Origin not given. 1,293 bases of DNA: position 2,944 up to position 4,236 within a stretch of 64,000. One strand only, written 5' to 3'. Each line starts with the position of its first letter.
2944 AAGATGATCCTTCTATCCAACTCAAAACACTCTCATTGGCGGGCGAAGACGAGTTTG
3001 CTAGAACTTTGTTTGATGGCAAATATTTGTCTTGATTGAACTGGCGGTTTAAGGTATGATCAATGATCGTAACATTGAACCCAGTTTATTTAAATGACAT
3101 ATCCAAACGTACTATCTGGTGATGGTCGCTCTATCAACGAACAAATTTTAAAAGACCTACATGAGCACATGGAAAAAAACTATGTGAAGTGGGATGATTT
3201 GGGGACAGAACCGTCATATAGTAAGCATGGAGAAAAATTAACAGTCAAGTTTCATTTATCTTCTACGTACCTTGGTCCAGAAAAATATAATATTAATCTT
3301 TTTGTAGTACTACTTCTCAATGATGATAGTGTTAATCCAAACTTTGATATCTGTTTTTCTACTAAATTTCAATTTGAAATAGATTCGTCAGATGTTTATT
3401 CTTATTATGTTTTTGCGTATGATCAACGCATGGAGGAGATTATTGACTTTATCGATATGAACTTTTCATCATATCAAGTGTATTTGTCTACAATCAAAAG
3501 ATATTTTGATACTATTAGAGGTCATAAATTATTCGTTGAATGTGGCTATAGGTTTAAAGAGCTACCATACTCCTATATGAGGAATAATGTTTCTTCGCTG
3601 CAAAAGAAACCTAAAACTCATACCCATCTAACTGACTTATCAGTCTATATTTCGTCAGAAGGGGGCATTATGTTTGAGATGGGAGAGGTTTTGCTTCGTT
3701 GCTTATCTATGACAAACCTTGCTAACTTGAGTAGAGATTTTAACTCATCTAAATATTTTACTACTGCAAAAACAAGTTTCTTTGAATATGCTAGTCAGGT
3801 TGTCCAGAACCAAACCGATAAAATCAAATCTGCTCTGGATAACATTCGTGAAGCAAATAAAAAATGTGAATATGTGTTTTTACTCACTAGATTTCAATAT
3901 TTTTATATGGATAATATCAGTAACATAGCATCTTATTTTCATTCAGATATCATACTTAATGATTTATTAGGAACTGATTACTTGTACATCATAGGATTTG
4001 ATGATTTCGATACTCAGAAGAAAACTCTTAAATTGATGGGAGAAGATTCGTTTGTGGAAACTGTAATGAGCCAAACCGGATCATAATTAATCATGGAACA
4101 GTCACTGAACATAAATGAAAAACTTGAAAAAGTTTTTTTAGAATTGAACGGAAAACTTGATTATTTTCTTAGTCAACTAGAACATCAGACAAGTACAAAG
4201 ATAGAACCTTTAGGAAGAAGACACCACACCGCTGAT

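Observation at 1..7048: Tandem operon of at least eight divergent paralogs that share only a short C-terminal tail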

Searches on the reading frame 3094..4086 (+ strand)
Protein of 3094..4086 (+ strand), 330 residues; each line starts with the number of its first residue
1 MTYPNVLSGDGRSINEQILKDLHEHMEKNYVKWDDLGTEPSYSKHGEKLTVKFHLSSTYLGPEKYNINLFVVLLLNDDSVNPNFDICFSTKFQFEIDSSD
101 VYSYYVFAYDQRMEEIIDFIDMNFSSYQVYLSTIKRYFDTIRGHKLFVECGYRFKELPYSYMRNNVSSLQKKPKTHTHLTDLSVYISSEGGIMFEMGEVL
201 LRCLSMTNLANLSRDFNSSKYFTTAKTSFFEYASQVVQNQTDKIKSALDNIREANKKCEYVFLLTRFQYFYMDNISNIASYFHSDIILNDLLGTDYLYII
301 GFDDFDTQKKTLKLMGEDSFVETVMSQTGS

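Call 4: search_protein_families(library=pfam, proteins=[window:3094-4086:+], max_evalue=1)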
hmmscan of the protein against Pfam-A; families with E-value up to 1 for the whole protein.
window:3094-4086:+ (330 aa): 0 families

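Call 5: search_protein_families(library=phrogs, proteins=[window:3094-4086:+], max_evalue=0.1)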
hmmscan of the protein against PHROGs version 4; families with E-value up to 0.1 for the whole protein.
window:3094-4086:+ (330 aa): 2 families
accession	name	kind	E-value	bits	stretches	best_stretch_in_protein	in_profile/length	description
phrog_9772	-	unknown function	0.016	16.4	0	206-252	33-79/83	-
phrog_34973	-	unknown function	0.02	15.6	1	222-325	63-166/172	-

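Call 10: search_dna_similar(query=window:3094-4086:+, collection=phages, mode=protein, max_evalue=0.01, max_rows=30)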
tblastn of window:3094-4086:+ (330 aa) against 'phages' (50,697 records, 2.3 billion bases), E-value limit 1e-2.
No match.

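Call 13: find_homologous_proteins(query=window:3094-4086:+, max_evalue=0.01)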
Query window:3094-4086:+ (330 aa): 1 proteins with E <= 0.01 among 896 candidates.
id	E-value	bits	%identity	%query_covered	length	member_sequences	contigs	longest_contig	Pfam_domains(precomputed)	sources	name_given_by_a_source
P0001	2.2e-217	738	100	100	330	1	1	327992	-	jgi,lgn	jgi:hypothetical protein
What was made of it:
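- Tried and rejected: p4 against 5.8 billion clusters returned only itself (call 13).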

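Call 14: find_encoding_contigs(protein=P0001, flank=10000, max_places=5)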
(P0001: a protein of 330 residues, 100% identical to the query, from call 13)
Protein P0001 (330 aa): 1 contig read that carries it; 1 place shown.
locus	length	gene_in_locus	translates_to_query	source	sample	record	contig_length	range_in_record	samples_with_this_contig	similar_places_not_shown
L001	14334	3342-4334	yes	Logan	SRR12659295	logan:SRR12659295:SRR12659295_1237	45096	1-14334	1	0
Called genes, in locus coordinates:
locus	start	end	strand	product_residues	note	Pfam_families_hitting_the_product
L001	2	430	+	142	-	?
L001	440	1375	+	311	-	-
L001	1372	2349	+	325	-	-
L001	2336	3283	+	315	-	-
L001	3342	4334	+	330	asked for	-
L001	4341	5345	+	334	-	-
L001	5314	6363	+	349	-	-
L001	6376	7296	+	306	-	-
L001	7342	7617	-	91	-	-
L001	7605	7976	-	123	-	-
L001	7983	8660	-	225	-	-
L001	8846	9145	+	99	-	-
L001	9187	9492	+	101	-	-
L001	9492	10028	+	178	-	-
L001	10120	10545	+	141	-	-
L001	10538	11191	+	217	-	PF00092:VWA (faint), PF13519:VWA_2 (weak)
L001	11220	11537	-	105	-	-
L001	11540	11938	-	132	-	-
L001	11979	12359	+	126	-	-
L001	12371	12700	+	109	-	-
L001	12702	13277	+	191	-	-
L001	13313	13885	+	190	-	-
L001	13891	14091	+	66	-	-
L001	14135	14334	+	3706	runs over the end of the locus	PF27114:Phage_tail_beta (weak), PF26696:PTL_trimer (faint)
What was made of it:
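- Tried and rejected: The Logan contig adds only 248 nt (call 14).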

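Call 25: predict_structure(alignment_id=A2)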
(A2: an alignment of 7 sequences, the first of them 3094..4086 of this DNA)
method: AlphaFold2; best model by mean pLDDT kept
length: 330 residues; sequences in the alignment: 7
mean_pLDDT: 37.8   pTM: 0.20
mean pLDDT of the five models: 37.8, 37.0, 33.8, 33.3, 33.0
residues with pLDDT >= 90: 0; 70-90: 0; 50-70: 29; < 50: 301
segments of 3 or more residues with pLDDT < 50: 1-248, 254-273, 278-284, 288-297, 322-330
pLDDT, mean of each block of 10 residues (from residue 1): 28 41 43 36 33 31 27 26 25 26 24 30 32 36 32 35 38 36 40 43 40 42 37 37 46 45 45 49 47 46 54 53 42
secondary structure, 60 per line:
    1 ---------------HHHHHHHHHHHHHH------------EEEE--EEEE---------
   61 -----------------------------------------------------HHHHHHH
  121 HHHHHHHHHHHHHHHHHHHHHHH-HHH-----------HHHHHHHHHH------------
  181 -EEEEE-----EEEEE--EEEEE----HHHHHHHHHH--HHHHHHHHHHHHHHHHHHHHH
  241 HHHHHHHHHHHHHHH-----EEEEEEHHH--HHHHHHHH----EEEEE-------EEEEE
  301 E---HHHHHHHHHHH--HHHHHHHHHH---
elements in order: H16-29 E42-45 E48-51 H114-143 H159-168 E182-186 E192-196 E199-203 H208-217 H220-255 E261-266 H272-279 E284-288 E296-301 H305-315 H318-327
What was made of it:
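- The full-length AlphaFold model is unusable (pLDDT 37.8; call 25).
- Tried and rejected: The full-length AlphaFold model of p4 had pLDDT 37.8 and was unusable (call 25).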

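Call 26: search_protein_representatives(alignment_id=A2)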
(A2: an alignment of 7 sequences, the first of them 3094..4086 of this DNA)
Query: 7 sequences, 326 profile positions. Proteins with E-value up to 0.001 (for the whole library): 7; up to 1e-10: 7; up to 1e-30: 6. The best 7 are listed.
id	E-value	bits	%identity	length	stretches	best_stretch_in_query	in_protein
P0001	1.8e-95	336.5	-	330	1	3-325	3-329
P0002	7.7e-75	268.6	-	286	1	10-322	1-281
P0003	1.2e-72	261.4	-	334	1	24-322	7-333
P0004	2.8e-65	237.2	-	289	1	46-322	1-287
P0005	2.7e-61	224.1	-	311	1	1-326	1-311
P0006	8.7e-41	156.7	-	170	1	170-326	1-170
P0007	6.8e-25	104.5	-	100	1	238-325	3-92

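Call 28: find_homologous_proteins(query=L001:2-430:+, max_evalue=0.01)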
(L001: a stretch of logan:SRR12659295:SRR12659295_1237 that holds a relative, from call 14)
Query L001:2-430:+: 728 candidates shared short words with the query, none scored E <= 0.01.

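Call 29: search_solved_structures(query=A2, max_evalue=10)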
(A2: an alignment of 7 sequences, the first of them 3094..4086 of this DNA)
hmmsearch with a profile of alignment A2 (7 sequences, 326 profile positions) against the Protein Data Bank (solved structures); distinct sequences matched with E-value up to 10: 1.
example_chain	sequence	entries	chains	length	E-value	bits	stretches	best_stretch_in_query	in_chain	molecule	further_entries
8baq_A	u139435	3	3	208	0.0095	18.5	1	5-138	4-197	DarT ssDNA thymidine ADP-ribosyltransferase family protein | E. coli C7 DarT1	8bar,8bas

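Call 30: search_protein_families(library=padloc, proteins=[window:3094-4086:+], max_evalue=1)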
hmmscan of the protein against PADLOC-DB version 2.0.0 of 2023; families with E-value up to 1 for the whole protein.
window:3094-4086:+ (330 aa): 0 families

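Call 31: search_solved_structures(query=A2, max_evalue=10, show_alignments=1)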
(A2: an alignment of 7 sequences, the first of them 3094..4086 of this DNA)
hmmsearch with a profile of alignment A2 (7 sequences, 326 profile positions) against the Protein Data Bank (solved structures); distinct sequences matched with E-value up to 10: 1.
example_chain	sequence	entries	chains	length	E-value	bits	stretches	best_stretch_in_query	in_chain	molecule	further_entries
8baq_A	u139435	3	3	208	0.0095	18.5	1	5-138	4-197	DarT ssDNA thymidine ADP-ribosyltransferase family protein | E. coli C7 DarT1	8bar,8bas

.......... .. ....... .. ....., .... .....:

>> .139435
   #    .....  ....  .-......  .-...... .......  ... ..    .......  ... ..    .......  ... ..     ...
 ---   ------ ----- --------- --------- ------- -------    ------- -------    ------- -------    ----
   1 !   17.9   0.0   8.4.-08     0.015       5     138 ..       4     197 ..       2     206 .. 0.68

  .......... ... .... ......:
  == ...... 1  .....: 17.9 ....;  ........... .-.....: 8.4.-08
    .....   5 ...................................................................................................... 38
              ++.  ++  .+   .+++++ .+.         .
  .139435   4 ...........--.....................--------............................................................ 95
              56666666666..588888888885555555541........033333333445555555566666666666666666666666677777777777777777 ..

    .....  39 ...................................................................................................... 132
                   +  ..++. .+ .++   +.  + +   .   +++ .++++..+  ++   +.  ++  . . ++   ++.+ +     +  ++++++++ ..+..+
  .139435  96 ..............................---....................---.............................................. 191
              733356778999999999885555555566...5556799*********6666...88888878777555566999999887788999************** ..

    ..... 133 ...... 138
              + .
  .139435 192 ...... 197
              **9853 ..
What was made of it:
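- On DarT-type ADP-ribosyltransferase: It is E 0.0095, 18.5 bits, and is interrupted by a long insertion in the DarT1 chain (calls 29, 31).
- Tried and rejected: I rejected it after inspecting the gappy alignment (call 31).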

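Call 67: search_protein_families(library=ncbifam, proteins=[window:3094-4086:+], max_evalue=0.1)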
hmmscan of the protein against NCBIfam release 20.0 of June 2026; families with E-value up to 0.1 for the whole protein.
window:3094-4086:+ (330 aa): 0 families

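Call 78: list_cluster_members(proteins=[P0001, P0005, P0003])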
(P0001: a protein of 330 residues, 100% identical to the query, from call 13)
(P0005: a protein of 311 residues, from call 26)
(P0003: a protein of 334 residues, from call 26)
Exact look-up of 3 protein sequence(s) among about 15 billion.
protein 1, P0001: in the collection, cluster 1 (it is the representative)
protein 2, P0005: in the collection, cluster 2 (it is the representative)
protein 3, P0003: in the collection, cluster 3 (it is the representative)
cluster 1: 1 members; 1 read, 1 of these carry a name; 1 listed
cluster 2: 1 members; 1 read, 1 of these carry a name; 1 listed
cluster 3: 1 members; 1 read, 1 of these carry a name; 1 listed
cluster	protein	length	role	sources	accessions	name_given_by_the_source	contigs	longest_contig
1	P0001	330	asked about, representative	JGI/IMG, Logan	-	hypothetical protein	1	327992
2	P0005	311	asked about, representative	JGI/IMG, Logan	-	hypothetical protein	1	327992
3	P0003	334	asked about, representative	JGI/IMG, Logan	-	hypothetical protein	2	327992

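Call 80: find_encoding_contigs(protein=P0003, flank=10000, max_places=6)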
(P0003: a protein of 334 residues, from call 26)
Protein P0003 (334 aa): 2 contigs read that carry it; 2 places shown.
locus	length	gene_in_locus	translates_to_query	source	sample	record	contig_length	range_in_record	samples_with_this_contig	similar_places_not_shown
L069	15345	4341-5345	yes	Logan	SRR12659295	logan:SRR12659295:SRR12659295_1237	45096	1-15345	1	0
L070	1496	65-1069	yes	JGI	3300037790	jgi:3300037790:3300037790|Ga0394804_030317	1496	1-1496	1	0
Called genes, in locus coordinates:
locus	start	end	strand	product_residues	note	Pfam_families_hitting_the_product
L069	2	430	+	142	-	?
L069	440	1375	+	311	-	-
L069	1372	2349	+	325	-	-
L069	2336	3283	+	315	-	-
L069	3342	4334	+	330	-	-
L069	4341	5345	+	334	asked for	-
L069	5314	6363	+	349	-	-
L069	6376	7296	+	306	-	-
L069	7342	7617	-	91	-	-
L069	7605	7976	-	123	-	-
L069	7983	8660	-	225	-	-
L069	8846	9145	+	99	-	-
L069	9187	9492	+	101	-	-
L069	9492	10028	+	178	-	-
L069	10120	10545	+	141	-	-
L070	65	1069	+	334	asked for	-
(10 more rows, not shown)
